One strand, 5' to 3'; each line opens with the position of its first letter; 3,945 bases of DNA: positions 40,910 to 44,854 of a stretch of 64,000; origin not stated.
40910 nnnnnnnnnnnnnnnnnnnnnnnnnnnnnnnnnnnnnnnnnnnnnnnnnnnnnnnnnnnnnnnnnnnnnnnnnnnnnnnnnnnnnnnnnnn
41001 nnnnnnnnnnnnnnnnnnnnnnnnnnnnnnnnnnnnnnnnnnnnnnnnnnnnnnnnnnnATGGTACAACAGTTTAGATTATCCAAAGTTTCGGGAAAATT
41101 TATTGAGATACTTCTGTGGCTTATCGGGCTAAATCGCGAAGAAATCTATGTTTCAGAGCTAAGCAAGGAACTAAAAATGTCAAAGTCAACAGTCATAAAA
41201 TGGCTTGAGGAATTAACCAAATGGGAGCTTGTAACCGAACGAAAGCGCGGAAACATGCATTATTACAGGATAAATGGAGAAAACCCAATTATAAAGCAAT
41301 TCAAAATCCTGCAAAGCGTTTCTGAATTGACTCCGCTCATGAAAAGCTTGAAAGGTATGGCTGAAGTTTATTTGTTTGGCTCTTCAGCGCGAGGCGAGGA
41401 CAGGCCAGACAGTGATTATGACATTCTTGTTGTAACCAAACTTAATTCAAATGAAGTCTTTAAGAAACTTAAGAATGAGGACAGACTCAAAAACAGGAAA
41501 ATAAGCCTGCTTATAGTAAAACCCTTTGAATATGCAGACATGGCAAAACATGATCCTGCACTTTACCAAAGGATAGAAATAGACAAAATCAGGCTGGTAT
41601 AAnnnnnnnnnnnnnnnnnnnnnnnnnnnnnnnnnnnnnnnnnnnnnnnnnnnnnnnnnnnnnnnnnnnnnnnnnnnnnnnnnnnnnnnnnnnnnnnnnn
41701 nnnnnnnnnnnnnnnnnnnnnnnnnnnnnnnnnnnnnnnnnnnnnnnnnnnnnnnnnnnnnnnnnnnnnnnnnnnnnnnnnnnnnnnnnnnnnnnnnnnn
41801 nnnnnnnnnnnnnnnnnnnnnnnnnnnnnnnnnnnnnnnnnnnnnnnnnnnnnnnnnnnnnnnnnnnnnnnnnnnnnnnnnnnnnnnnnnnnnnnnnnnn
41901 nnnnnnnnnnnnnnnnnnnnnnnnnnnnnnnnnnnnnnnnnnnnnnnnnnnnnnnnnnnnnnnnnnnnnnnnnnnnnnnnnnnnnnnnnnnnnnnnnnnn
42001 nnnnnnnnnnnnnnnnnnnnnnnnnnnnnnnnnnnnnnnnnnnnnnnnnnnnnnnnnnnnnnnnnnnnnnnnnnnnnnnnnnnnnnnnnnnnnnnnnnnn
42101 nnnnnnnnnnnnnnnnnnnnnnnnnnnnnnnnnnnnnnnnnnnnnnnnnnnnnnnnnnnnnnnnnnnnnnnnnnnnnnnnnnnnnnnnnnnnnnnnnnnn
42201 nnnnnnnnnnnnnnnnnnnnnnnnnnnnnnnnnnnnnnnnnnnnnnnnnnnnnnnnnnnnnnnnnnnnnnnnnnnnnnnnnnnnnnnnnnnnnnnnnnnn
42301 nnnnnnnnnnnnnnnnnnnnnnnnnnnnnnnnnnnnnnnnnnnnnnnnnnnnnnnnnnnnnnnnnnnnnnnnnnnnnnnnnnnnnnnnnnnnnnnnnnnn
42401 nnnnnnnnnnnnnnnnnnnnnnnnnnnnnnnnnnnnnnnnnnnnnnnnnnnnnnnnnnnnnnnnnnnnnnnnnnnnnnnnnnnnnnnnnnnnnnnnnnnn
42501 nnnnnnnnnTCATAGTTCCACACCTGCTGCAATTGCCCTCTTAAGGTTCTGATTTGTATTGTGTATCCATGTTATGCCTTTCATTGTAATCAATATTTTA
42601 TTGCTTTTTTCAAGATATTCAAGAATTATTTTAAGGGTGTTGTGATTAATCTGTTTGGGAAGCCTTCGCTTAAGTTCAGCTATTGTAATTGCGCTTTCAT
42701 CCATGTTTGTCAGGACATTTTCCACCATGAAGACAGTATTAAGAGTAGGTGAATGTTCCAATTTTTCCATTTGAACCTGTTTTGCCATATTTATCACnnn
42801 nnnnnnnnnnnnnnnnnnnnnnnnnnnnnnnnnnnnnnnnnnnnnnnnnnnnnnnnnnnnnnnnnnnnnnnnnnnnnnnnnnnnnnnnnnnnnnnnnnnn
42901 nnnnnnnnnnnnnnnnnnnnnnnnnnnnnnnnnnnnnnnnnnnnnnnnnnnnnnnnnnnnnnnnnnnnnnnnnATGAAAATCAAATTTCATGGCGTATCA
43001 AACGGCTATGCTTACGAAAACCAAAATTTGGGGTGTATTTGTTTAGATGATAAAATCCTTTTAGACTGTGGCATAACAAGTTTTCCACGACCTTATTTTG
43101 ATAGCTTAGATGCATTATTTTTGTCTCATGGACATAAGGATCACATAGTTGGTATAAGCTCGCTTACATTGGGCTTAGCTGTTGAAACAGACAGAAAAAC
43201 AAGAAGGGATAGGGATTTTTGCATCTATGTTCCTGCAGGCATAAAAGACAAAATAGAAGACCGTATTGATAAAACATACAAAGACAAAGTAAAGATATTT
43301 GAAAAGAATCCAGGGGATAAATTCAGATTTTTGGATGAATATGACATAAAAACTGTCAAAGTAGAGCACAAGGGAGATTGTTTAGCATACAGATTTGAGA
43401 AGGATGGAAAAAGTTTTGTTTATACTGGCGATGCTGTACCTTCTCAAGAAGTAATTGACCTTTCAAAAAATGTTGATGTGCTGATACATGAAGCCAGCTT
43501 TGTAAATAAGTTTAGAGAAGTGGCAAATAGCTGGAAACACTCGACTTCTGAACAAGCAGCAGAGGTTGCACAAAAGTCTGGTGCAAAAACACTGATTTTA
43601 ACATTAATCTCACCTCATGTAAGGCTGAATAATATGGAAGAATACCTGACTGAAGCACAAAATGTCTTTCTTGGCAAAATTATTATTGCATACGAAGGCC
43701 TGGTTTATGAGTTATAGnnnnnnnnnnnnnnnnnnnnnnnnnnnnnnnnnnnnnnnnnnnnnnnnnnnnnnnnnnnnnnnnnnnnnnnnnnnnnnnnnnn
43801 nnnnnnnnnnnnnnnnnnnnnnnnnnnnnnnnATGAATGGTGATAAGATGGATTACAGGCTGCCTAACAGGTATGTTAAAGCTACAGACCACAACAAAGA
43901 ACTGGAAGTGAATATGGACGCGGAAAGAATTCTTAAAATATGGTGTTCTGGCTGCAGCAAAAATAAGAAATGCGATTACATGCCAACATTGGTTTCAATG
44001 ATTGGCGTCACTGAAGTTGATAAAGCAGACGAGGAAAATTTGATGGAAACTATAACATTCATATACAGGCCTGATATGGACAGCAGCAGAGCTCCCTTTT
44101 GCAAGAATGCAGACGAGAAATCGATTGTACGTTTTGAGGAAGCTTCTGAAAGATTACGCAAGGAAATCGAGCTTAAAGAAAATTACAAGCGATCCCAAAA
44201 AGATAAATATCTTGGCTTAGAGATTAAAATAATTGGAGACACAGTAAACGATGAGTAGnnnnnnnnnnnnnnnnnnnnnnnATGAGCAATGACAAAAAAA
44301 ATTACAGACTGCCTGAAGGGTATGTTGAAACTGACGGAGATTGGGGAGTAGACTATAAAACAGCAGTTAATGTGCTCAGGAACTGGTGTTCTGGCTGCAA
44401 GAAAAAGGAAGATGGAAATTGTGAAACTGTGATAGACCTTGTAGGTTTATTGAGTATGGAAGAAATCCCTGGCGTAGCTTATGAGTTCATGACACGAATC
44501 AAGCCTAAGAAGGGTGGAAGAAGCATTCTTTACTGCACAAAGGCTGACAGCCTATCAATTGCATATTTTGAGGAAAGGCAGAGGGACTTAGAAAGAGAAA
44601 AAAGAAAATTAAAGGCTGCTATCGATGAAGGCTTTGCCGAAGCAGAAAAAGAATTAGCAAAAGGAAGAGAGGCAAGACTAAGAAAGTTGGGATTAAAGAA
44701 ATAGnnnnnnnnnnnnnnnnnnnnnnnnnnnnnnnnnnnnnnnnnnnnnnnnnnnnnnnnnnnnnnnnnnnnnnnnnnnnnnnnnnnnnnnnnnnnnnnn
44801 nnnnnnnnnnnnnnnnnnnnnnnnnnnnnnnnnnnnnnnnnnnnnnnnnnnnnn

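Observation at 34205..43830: Palindromic operator-like box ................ inserted between TATA box and leader in four promoters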

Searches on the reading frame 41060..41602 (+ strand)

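Call 78: search_protein_families(library=padloc, proteins=[window:41060-41602:+], max_evalue=0.01)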
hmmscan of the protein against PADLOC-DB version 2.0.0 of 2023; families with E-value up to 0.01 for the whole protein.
window:41060-41602:+ (180 aa): 23 families
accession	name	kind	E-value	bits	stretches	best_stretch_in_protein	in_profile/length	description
PDLC04368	PDC-M05A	-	1.3e-21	75.4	1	16-172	17-180/201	-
PDLC04369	PDC-M05A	-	5e-12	43.9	1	31-162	32-166/201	-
PDLC04372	PDC-M05A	-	4.7e-11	41.2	1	32-172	2-149/167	-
PDLC04903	PDC-S09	-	5.3e-10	37.6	1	100-176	26-105/108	-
PDLC04904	PDC-S09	-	5e-09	34.3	1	94-141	19-65/104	-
PDLC04902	PDC-S09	-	8.4e-09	33.6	1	98-136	19-57/97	-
PDLC04370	PDC-M05A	-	8.6e-09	33.5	1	18-160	20-171/194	-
PDLC04907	PDC-S09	-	2.3e-08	32.2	1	85-135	12-62/114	-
PDLC01720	Csa3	-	2.4e-08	32.5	1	16-75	29-92/118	Csa3_1_CAS-I-II-III-IV-V-VI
PDLC01879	CARF3--CARF_TM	-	4.5e-08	31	1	12-71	156-209/222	-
PDLC01438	Csa3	-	4.7e-08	31.4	1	15-137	151-266/305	"CAS-I,CAS-II,CAS-III,CAS-IV,CAS-V,CAS-VI; associated_signaling"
PDLC04906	PDC-S09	-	3.8e-07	28.4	1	82-138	6-64/98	-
PDLC01875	CARF3--CARF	-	4.3e-07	27.9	1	22-78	155-210/219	-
PDLC01434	CasR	-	3.4e-06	25.1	1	19-66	132-179/191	"CAS-I,CAS-II,CAS-III,CAS-IV,CAS-V,CAS-VI; associated_signaling"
PDLC01268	CasR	-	1.2e-05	23.3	1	13-66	125-174/179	"CAS-I,CAS-II,CAS-III,CAS-IV,CAS-V,CAS-VI; associated_signaling"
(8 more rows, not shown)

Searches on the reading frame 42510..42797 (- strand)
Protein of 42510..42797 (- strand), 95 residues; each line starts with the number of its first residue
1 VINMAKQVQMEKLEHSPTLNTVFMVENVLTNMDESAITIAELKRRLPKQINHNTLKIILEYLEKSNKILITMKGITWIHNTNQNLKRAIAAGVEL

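Call 21: search_protein_families(library=pfam, proteins=[window:42510-42797:-], max_evalue=0.01)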
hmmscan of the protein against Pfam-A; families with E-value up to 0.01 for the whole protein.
window:42510-42797:- (95 aa): 2 families
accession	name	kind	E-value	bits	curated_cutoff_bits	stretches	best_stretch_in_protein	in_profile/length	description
PF08641.17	Mis14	-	0.0004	21.2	24.9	1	24-67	41-84/133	Kinetochore protein Mis14 like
PF09106.17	SelB-wing_2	-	0.0062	17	22.3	1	40-70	20-50/57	Elongation factor SelB, winged helix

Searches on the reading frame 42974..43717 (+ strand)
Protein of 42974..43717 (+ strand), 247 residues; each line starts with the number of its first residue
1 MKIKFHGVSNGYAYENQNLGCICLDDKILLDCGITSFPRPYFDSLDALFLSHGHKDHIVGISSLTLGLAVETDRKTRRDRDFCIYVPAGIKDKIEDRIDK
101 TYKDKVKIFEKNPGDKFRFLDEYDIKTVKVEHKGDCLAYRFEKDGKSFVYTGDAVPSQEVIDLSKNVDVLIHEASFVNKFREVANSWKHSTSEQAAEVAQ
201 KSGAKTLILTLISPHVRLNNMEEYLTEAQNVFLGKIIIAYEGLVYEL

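Call 14: search_protein_families(library=pfam, proteins=[window:42974-43717:+], max_evalue=0.01)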
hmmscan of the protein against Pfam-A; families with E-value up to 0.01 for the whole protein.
window:42974-43717:+ (247 aa): 3 families
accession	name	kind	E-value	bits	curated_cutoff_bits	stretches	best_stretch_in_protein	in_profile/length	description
PF12706.13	Lactamase_B_2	-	2.1e-22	80.2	27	1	28-210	3-198/200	Beta-lactamase superfamily domain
PF00753.33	Lactamase_B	-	0.0003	21.2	22.7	1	43-165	42-161/196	Metallo-beta-lactamase superfamily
PF13483.12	Lactamase_B_3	-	0.001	19.5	24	1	43-171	35-130/160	Beta-lactamase superfamily domain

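Call 15: find_encoding_contigs(protein=window:42974-43717:+, flank=10000, max_places=10)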
Protein window:42974-43717:+ (247 aa): 1 contig read that carries it; 1 place shown.
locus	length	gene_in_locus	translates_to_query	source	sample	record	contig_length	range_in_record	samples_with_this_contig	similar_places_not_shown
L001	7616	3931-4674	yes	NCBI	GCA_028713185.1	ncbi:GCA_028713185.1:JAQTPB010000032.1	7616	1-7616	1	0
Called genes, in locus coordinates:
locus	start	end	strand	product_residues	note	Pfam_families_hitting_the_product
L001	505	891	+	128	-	-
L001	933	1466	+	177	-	-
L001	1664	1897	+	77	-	-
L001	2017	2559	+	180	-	PF01022:HTH_5 (faint), PF01909:NTP_transf_2, PF18765:Polbeta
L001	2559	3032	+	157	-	PF05168:HEPN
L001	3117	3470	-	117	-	-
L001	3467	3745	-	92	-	-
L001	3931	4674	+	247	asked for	PF23023:Anti-Pycsar_Apyc1, PF12706:Lactamase_B_2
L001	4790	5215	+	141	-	-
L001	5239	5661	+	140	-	-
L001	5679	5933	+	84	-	-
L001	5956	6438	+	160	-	-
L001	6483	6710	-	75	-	-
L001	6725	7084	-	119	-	-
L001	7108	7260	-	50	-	-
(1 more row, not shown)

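Call 22: search_protein_families(library=phrogs, proteins=[window:42974-43717:+], max_evalue=0.01)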
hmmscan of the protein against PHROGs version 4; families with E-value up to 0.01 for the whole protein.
window:42974-43717:+ (247 aa): 1 family
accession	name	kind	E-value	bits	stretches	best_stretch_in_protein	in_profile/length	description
phrog_392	-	other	3.9e-17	63.7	1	1-243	6-251/348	metal-dependent hydrolase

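Call 77: search_solved_structures(query=window:42974-43717:+, max_evalue=0.001)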
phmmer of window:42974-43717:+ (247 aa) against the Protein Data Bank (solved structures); distinct sequences matched with E-value up to 0.001: 13.
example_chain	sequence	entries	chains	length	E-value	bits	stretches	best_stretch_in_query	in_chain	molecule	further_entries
1y44_A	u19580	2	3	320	7.6e-19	71.2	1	142-241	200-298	Ribonuclease Z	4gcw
2fk6_A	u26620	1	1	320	1.9e-17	66.7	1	142-241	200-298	RIBONUCLEASE Z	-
6kns_A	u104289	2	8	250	3.1e-16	62.7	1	25-246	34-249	Putative metal-dependent hydrolase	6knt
2cbn_A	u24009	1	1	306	5.5e-16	61.8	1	144-233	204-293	RIBONUCLEASE Z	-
1zkp_A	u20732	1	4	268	1.1e-13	54.4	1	27-245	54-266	hypothetical protein BA1088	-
9ey0_E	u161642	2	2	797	3.1e-09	39.8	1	141-213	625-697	Zinc phosphodiesterase ELAC protein 2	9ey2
8z0p_A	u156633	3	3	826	3.5e-09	39.6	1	141-213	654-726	Zinc phosphodiesterase ELAC protein 2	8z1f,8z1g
8gyg_A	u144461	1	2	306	8.3e-09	38.4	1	45-178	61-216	Arysulfatase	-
8rr1_E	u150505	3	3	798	1.5e-08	37.5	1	141-213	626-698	Zinc phosphodiesterase ELAC protein 2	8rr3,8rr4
9ey1_E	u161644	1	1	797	7.3e-08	35.3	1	141-213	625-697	Zinc phosphodiesterase ELAC protein 2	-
8cbl_E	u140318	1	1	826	8.2e-08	35.1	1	141-213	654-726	Zinc phosphodiesterase ELAC protein 2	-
5mtz_A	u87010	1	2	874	2.9e-07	33.3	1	148-215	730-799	Ribonuclease Z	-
3zwf_A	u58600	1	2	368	1.9e-05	27.4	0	161-214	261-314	ZINC PHOSPHODIESTERASE ELAC PROTEIN 1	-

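Call 78: search_protein_families(library=padloc, proteins=[window:42974-43717:+], max_evalue=0.01)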
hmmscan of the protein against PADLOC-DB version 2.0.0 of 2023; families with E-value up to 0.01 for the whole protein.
window:42974-43717:+ (247 aa): 0 families

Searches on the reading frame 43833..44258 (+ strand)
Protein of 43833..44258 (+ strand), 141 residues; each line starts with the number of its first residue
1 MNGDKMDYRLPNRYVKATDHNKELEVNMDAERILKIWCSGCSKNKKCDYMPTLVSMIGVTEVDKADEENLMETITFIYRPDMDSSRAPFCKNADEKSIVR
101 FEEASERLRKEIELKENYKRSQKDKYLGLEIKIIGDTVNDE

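Call 14: search_protein_families(library=pfam, proteins=[window:43833-44258:+], max_evalue=0.01)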
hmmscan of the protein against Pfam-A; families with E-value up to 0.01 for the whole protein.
window:43833-44258:+ (141 aa): 0 families

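Call 22: search_protein_families(library=phrogs, proteins=[window:43833-44258:+], max_evalue=0.01)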
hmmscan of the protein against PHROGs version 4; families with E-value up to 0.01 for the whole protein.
window:43833-44258:+ (141 aa): 0 families

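Call 25: find_homologous_proteins(query=window:43833-44258:+, max_evalue=0.001)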
Query window:43833-44258:+ (141 aa): 1 proteins with E <= 0.001 among 10 candidates.
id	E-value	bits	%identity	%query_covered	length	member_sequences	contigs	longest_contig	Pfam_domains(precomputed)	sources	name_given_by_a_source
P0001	3.5e-88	310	100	100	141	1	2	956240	-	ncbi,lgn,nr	ncbi:MAG: hypothetical protein PHC66_05145 [Candidatus Nanoarchaeia archaeon]|nr:hypothetical protei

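Call 78: search_protein_families(library=padloc, proteins=[window:43833-44258:+], max_evalue=0.01)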
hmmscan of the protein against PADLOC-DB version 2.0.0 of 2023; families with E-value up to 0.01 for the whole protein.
window:43833-44258:+ (141 aa): 0 families

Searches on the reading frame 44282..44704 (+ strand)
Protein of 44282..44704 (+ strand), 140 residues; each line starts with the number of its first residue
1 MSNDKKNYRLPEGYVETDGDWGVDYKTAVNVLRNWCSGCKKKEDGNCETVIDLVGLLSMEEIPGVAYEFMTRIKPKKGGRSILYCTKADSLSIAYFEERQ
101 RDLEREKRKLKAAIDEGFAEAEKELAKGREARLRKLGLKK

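Call 14: search_protein_families(library=pfam, proteins=[window:44282-44704:+], max_evalue=0.01)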
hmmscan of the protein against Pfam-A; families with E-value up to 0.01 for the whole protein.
window:44282-44704:+ (140 aa): 1 family
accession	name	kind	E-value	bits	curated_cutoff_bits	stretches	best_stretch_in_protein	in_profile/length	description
PF18392.6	CSN7a_helixI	-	0.0071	16.7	26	0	24-41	1-18/50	COP9 signalosome complex subunit 7a helix I domain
